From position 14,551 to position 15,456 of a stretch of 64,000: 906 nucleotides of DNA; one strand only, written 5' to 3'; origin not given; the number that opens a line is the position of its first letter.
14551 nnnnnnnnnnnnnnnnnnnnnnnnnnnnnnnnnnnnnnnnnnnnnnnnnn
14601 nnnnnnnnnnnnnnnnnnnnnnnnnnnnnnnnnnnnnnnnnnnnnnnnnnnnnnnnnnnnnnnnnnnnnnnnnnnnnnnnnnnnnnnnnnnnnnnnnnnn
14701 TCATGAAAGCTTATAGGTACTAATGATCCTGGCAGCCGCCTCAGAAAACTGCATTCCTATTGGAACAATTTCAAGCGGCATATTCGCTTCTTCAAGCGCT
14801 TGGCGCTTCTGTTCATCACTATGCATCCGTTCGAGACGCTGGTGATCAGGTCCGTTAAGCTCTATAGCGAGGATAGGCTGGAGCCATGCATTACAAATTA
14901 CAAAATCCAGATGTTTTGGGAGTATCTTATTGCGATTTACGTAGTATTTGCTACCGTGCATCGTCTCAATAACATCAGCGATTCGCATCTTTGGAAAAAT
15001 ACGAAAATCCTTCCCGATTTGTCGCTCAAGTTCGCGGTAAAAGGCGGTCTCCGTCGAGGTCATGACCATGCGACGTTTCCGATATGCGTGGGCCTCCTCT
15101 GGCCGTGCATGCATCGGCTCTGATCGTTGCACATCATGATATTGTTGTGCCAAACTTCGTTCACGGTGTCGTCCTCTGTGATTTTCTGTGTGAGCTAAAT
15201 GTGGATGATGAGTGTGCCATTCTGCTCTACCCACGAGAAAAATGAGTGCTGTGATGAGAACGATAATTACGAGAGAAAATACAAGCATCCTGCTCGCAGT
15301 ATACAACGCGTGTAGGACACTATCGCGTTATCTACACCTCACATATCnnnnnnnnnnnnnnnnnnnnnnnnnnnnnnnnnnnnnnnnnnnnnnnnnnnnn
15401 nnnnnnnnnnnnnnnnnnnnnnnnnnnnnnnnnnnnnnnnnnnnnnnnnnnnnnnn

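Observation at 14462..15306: Translationally coupled pair: membrane-anchored DUF2726-like nuclease-fold protein with His-rich linker, followed by an 80-aa GIY-YIG nuclease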

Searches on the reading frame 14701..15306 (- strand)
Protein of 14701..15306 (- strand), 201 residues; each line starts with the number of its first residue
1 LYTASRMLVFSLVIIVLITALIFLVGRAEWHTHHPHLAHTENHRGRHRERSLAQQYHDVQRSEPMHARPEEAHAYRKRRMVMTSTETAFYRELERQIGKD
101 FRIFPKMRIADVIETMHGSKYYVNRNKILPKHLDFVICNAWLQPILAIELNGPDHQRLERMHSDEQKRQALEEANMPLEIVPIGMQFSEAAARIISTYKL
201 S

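Call 3: search_protein_families(library=pfam, proteins=[window:14701-15306:-], max_evalue=0.1)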
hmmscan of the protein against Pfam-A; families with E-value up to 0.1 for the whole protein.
window:14701-15306:- (201 aa): 2 families
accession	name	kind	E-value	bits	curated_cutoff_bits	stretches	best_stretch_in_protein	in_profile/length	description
PF10881.14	DUF2726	-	6.8e-22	78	24.7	1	79-181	2-108/126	Protein of unknown function (DUF2726)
PF18741.7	MTES_1575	-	0.062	13.8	38.2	0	113-174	6-69/96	REase_MTES_1575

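Call 4: search_protein_families(library=ncbifam, proteins=[window:14701-15306:-], max_evalue=0.1)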
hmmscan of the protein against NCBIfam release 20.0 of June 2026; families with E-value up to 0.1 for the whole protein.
window:14701-15306:- (201 aa): 0 families

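Call 5: search_protein_families(library=padloc, proteins=[window:14701-15306:-], max_evalue=0.1)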
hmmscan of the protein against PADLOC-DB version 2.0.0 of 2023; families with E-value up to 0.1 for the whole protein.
window:14701-15306:- (201 aa): 0 families

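Call 6: search_protein_families(library=phrogs, proteins=[window:14701-15306:-], max_evalue=0.1)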
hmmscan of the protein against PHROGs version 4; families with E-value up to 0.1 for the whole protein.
window:14701-15306:- (201 aa): 1 family
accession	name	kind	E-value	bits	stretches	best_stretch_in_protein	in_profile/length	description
phrog_14167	-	unknown function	2.9e-05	24.6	1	74-172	74-168/209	-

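Call 7: search_solved_structures(query=window:14701-15306:-, max_evalue=10, show_alignments=2)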
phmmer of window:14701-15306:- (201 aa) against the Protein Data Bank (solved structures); distinct sequences matched with E-value up to 10: 1.
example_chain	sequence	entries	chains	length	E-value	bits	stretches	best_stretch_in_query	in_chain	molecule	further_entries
9lew_B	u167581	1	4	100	0.028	17.5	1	88-142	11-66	Type II toxin-antitoxin system YafQ family toxin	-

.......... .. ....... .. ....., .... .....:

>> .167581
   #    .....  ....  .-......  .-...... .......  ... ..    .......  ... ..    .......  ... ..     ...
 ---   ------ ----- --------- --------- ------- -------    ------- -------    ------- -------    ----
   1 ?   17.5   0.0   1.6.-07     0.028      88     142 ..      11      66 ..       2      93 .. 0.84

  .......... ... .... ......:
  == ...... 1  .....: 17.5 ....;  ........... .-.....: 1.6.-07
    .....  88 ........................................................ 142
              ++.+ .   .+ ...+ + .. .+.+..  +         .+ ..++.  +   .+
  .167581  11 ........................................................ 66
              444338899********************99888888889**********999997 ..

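Call 9: find_encoding_contigs(protein=window:14701-15306:-, flank=8000, max_places=6)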
Protein window:14701-15306:- (201 aa): no gene with exactly this product is on record in the collection.

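Call 10: find_homologous_proteins(query=window:14701-15306:-, max_evalue=0.001)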
Query window:14701-15306:- (201 aa): 13 proteins with E <= 0.001 among 93 candidates.
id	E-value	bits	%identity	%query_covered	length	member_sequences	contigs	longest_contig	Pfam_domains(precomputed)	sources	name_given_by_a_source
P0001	8.8e-126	435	100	97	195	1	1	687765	PF10881.15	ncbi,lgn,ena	-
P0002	1.8e-32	131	51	62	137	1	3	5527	PF10881.15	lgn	-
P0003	5.7e-32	129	48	60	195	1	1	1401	PF10881.15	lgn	-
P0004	7.9e-32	129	50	64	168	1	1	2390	PF10881.15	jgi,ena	-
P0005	6.2e-31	126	45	68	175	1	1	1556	PF10881.15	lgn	-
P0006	1.3e-29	121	46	62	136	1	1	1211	PF10881.15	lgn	-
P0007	6.0e-26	109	45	60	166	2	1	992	PF10881.15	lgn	-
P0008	1.4e-25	108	44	60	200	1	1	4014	PF10881.15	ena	-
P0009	4.3e-25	107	38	71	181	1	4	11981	PF18741.8,PF10881.15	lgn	-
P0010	1.3e-10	59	34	62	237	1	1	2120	PF01396.25,PF06839.18,PF10881.15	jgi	jgi:hypothetical protein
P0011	3.2e-10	58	34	59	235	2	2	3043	PF01396.25,PF06839.18,PF10881.15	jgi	jgi:hypothetical protein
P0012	6.2e-7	47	33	54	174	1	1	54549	PF10881.15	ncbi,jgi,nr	ncbi:MAG TPA: DUF2726 domain-containing protein [Tepidisphaeraceae bacterium]|jgi:very-short-patch-r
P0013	6.9e-5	41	33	58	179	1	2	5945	PF18741.8,PF10881.15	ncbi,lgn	-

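Call 11: find_encoding_contigs(protein=P0001, flank=6000, max_places=3)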
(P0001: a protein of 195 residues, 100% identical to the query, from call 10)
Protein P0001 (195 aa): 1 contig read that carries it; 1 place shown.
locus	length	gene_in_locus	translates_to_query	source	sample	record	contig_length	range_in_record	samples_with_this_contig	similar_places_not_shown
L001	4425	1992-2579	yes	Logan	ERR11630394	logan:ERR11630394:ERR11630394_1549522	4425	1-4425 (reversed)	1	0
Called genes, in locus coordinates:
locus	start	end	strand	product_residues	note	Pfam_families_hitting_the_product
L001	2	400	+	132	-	?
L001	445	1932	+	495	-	PF03193:RsgA_GTPase (faint), PF13476:AAA_23 (faint), PF13514:AAA_27 (faint), PF13555:AAA_29 (faint), PF20720:nSTAND3 (faint), PF00005:ABC_tran, PF13304:AAA_21 (weak), PF00005:ABC_tran, +4 more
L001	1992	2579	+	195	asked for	PF10881:DUF2726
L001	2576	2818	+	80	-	PF01541:GIY-YIG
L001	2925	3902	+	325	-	PF02618:YceG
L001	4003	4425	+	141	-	?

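Call 12: find_encoding_contigs(protein=P0009, flank=6000, max_places=4)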
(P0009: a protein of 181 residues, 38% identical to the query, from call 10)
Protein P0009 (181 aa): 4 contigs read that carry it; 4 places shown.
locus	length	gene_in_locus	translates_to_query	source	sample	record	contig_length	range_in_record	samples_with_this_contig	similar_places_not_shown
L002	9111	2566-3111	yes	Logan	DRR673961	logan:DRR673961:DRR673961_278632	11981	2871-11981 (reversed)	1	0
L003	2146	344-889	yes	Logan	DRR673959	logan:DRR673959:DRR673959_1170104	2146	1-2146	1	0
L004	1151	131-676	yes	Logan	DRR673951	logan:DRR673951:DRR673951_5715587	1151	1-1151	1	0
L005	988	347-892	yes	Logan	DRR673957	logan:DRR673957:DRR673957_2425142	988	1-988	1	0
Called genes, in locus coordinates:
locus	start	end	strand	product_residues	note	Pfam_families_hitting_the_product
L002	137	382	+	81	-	-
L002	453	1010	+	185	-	PF01872:RibD_C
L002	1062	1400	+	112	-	-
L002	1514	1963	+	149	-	PF08570:DUF1761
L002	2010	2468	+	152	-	-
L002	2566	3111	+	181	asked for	PF10881:DUF2726, PF18741:MTES_1575 (weak)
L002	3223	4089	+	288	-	PF01555:N6_N4_Mtase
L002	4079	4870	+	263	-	PF14511:RE_EcoO109I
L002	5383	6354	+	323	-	PF07681:DoxX (faint)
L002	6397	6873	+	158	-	PF00293:NUDIX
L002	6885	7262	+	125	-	-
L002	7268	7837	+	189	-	PF14066:DUF4256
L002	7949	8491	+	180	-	-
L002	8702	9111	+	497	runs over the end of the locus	PF03600:CitMHS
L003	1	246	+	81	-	?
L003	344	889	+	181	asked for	PF10881:DUF2726, PF18741:MTES_1575 (weak)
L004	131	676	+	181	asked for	PF10881:DUF2726, PF18741:MTES_1575 (weak)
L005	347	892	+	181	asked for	PF10881:DUF2726, PF18741:MTES_1575 (weak)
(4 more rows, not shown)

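Call 13: find_encoding_contigs(protein=P0002, flank=6000, max_places=4)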
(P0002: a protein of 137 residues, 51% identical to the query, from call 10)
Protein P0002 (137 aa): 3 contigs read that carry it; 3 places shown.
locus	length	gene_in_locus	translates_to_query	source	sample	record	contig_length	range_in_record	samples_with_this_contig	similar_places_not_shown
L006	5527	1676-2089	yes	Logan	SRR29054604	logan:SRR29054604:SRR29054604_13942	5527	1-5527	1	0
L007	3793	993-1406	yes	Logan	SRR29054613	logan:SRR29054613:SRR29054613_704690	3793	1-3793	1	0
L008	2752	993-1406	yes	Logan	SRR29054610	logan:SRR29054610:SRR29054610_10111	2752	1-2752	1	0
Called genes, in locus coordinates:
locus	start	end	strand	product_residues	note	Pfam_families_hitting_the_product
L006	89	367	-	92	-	-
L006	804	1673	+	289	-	-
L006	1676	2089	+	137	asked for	PF10881:DUF2726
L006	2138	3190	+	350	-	PF11398:DUF2813 (faint), PF13175:AAA_15, PF13304:AAA_21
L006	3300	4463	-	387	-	PF03235:GmrSD_N, PF01844:HNH (weak)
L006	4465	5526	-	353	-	?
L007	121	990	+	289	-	-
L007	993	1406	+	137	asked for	PF10881:DUF2726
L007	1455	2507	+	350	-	PF11398:DUF2813 (faint), PF13175:AAA_15, PF13304:AAA_21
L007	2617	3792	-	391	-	?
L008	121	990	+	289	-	-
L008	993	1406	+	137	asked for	PF10881:DUF2726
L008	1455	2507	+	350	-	PF11398:DUF2813 (faint), PF13175:AAA_15, PF13304:AAA_21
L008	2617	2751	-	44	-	?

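Call 17: find_related_loci(query=A1, collection=genome_contigs, flank=5000)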
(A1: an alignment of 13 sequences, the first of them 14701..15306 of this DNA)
Query A1 (201 aa) in genome_contigs; peptide patterns used: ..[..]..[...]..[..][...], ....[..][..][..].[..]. (x = any residue, [..] = any of these).
600 stretches matched a pattern (row limit reached: there are more); 233 encode a relative of the query (tblastn E <= 1e-3); the best 80 are kept; 80 distinct loci.
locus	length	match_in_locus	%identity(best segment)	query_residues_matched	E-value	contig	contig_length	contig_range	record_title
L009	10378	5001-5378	45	75-200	1e-34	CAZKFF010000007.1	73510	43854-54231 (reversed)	MAG TPA_asm: uncultured Candidatus Saccharibacteria bacterium isolate SRP263527_co2_181 genome assembly, contig: NODE_21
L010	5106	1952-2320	44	74-196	1e-29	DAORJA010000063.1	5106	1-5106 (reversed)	MAG TPA_asm: Candidatus Magasanikbacteria bacterium isolate AMR_MDS_5563 NODE_3202_length_5106_cov_4.803009, whole genom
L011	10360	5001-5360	38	75-194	3e-28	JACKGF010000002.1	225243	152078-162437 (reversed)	MAG: Candidatus Nomurabacteria bacterium isolate HK-STAS-PATE-27 HK-STAS-PATE-27_2, whole genome shotgun sequence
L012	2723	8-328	40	89-193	1e-21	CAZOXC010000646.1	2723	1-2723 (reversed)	MAG TPA_asm: uncultured Pirellulaceae bacterium isolate binchicken_co258_158 genome assembly, contig: NODE_33002_length_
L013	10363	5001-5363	39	75-193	3e-20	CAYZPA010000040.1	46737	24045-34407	MAG TPA_asm: uncultured Pirellulaceae bacterium isolate SRP268394_co1_150 genome assembly, contig: NODE_1223_length_4673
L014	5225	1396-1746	39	70-184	3e-20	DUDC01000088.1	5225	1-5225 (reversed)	MAG TPA_asm: Planctomycetaceae bacterium isolate UWMA-0346 NODE_20124_length_5225_cov_0.081155, whole genome shotgun seq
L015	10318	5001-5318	43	75-178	5e-20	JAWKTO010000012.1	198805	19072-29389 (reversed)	MAG: Pirellulaceae bacterium isolate BC1.200 BC1.200.fa-12, whole genome shotgun sequence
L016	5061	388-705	42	75-178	8e-20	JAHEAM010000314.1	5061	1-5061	MAG: Planctomycetaceae bacterium isolate Ww107 NODE_52304_length_5061_cov_2.156275, whole genome shotgun sequence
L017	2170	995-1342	39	75-188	1e-19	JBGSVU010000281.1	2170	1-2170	MAG: Pirellulaceae bacterium isolate JTS-AC464 k141_2019694, whole genome shotgun sequence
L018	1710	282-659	37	67-188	3e-19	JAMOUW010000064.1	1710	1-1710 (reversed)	MAG: Thermaceae bacterium isolate PIR-30_metabat1_scaf2bin.041 PIR-30_scaffold_49389_c1, whole genome shotgun sequence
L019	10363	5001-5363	39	75-193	3e-18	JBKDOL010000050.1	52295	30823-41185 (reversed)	MAG: Planctomycetota bacterium isolate samp_2143_metabat2_66 samp_2143_342913, whole genome shotgun sequence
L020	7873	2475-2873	35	74-200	3e-18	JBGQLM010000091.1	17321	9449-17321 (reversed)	MAG: Geobacteraceae bacterium isolate OBJ2_061818_050_38 k141_453244_length_17321_cov_9.0000, whole genome shotgun seque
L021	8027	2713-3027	39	75-176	3e-18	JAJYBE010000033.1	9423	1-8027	MAG: bacterium isolate BP8.bin61 NODE_12304_length_9423_cov_1.511403, whole genome shotgun sequence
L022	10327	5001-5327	39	72-178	5e-18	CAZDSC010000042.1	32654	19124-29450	MAG TPA_asm: uncultured Pirellulaceae bacterium isolate SRP135972_co1_222 genome assembly, contig: NODE_1072_length_3265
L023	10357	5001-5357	34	74-188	1e-17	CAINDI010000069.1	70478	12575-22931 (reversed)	MAG: uncultured Verrucomicrobia bacterium isolate Kiruna2_bin-0915 genome assembly, contig: bin-0915:069/177, whole geno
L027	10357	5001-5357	35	61-178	2e-16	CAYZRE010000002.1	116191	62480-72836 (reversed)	MAG TPA_asm: uncultured Candidatus Saccharibacteria bacterium isolate SRP136066_co1_227 genome assembly, contig: NODE_78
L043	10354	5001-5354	31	63-178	5e-15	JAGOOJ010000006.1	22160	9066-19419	MAG: Candidatus Moraniibacteriota bacterium isolate Gw_Eff_bin_190 Gw_Eff_4756_length_22160_cov_12.491127, whole genome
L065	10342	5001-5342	34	65-178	3e-14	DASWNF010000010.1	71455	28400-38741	MAG TPA_asm: Candidatus Paceibacterota bacterium isolate SMAG_U3407 k141_86674, whole genome shotgun sequence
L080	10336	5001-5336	31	67-176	9e-14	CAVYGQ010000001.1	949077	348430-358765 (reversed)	MAG: Candidatus Doudnabacteria bacterium isolate MFD03726.bin.1.74 genome assembly, contig: contig_17402, whole genome s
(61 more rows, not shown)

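Call 35: predict_structure(alignment_id=A1)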
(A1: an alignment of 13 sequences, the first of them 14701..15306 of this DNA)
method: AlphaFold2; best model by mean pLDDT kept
length: 201 residues; sequences in the alignment: 13
mean_pLDDT: 79.9   pTM: 0.59
mean pLDDT of the five models: 79.9, 79.7, 79.6, 79.4, 77.3
residues with pLDDT >= 90: 99; 70-90: 40; 50-70: 37; < 50: 25
segments of 3 or more residues with pLDDT < 50: 33-50, 62-66
pLDDT, mean of each block of 10 residues (from residue 1): 86 97 81 45 42 57 48 65 95 97 94 79 61 95 96 85 90 93 96 96 78
secondary structure, 60 per line:
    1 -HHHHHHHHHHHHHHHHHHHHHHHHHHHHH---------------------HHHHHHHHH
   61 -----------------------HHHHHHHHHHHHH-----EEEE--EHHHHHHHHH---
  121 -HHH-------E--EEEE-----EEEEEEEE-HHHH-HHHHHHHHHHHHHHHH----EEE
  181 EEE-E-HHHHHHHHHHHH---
elements in order: H2-30 H52-60 H84-96 E102-105 H109-117 E135-138 E144-151 H153-156 H158-173 E178-183 H187-198

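Call 46: search_protein_families(library=pfam, alignment_id=A3, max_evalue=0.0001)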
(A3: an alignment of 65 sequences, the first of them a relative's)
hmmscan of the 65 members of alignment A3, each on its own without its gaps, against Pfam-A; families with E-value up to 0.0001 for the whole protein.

A. member 1, L002:2010-2468:+ (152 aa): 1 family
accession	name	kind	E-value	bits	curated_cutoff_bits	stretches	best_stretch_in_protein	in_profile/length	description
PF08327.17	AHSA1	-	4.3e-05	24.2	22.1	0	11-150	1-124/125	Activator of Hsp90 ATPase homolog 1-like protein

B. families by the number of members that match (of 65 scanned): 64 families (the first 25 are shown)
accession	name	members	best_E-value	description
PF10881.14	DUF2726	3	4.7e-26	Protein of unknown function (DUF2726)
PF09848.15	SLFN-g3_helicase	2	2.3e-92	Schlafen group 3, DNA/RNA helicase domain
PF11130.14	TraC_F_IV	2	5.4e-80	TraC protein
PF01555.25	N6_N4_Mtase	2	1.2e-46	DNA methylase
PF02384.22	N6_Mtase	2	1.3e-34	N-6 DNA Methylase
PF04851.21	ResIII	2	2.8e-30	Type III restriction enzyme, res subunit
PF00293.34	NUDIX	2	4.2e-19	NUDIX domain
PF07669.17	Eco57I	2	3.9e-12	Eco57I restriction-modification methylase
PF14815.12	NUDIX_4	2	2.7e-10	NUDIX domain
PF20473.4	MmeI_Mtase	2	1.2e-07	MmeI, DNA-methyltransferase domain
PF19044.6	P-loop_TraG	2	1.7e-07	TraG P-loop domain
PF01411.24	tRNA-synt_2c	1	1.7e-160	tRNA synthetases class II (A)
PF02897.21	Peptidase_S9_N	1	3.3e-102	Prolyl oligopeptidase, N-terminal beta-propeller domain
PF18135.7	Type_ISP_C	1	6.4e-76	Type ISP C-terminal specificity domain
PF00326.27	Peptidase_S9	1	1e-58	Prolyl oligopeptidase family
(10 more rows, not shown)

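Call 49: search_dna_similar(query=window:14701-15306:-, collection=plasmids, mode=protein, max_rows=12)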
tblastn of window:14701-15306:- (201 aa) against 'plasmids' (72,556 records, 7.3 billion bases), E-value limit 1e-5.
Records with a match: 81; places in all: 81; records where one place covers at least 80% of the query: 3.
Best place of each record, by identity: <60% 81.
By first word of the organism name: Escherichia 21; Salmonella 14; Vibrio 10; Providencia 8; Klebsiella 6; Variovorax 4; Methylosinus 3; Aeromonas 2; Cupriavidus 2; Photobacterium 1; and 10 more.
By predicted mobility (MOB-suite, as given by PLSDB): conjugative 49; non-mobilizable 21; mobilizable 11.
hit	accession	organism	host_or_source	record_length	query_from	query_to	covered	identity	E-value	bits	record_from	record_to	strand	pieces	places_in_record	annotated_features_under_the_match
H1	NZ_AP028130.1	Vibrio fluvialis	Homo sapiens,Stool sample from a ...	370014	4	178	87%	26.5%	1e-7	58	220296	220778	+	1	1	DUF2726 domain-containing protein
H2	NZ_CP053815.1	Vibrio cholerae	bacterial culture,Water sample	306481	4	178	87%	26.5%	7e-7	56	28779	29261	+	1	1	DUF2726 domain-containing protein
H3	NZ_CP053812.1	Vibrio cholerae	bacterial culture,Water sample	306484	4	178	87%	26.5%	7e-7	56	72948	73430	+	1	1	DUF2726 domain-containing protein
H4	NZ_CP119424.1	Photobacterium sp. DA100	-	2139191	73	178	53%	38.2%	2e-12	72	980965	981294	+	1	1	none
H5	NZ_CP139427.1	Serratia marcescens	Homo sapiens,pure culture,blood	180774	81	188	54%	35.5%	1e-12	72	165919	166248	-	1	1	DUF2726 domain-containing protein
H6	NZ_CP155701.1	Klebsiella pneumoniae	Homo sapiens,urine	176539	81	188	54%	35.5%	3e-12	72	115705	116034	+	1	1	DUF2726 domain-containing protein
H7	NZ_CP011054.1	Halomonas sp. KO116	Nile Delta Mediterranean Sea surface ...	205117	74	188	57%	32.8%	1e-8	61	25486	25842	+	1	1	DUF2726 domain-containing protein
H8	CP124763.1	Klebsiella michiganensis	Homo sapiens,Rectal Swab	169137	75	188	57%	32.8%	6e-11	68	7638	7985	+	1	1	DUF2726 domain-containing protein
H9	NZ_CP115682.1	Klebsiella oxytoca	Homo sapiens,blood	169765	75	188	57%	32.8%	6e-11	68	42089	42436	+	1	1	DUF2726 domain-containing protein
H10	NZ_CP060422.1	Klebsiella pneumoniae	Homo sapiens,blood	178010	81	178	49%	38.0%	2e-12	72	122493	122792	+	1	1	DUF2726 domain-containing protein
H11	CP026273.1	Klebsiella oxytoca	-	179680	81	178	49%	38.0%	2e-12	72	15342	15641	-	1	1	DUF2726 domain-containing protein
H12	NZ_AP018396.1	Escherichia coli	Homo sapiens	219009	81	178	49%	38.0%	2e-12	72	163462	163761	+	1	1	DUF2726 domain-containing protein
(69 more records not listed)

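Call 52: list_cluster_members(proteins=[P0001, P0014])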
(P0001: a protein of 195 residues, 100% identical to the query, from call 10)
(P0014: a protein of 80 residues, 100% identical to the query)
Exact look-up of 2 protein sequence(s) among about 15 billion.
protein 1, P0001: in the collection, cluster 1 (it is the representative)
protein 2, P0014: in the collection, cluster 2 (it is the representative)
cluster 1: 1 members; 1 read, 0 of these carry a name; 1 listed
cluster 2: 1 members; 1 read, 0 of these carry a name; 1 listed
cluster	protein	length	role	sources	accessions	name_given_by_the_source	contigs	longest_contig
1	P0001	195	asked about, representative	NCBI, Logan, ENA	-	-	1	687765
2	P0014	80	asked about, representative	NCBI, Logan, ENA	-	-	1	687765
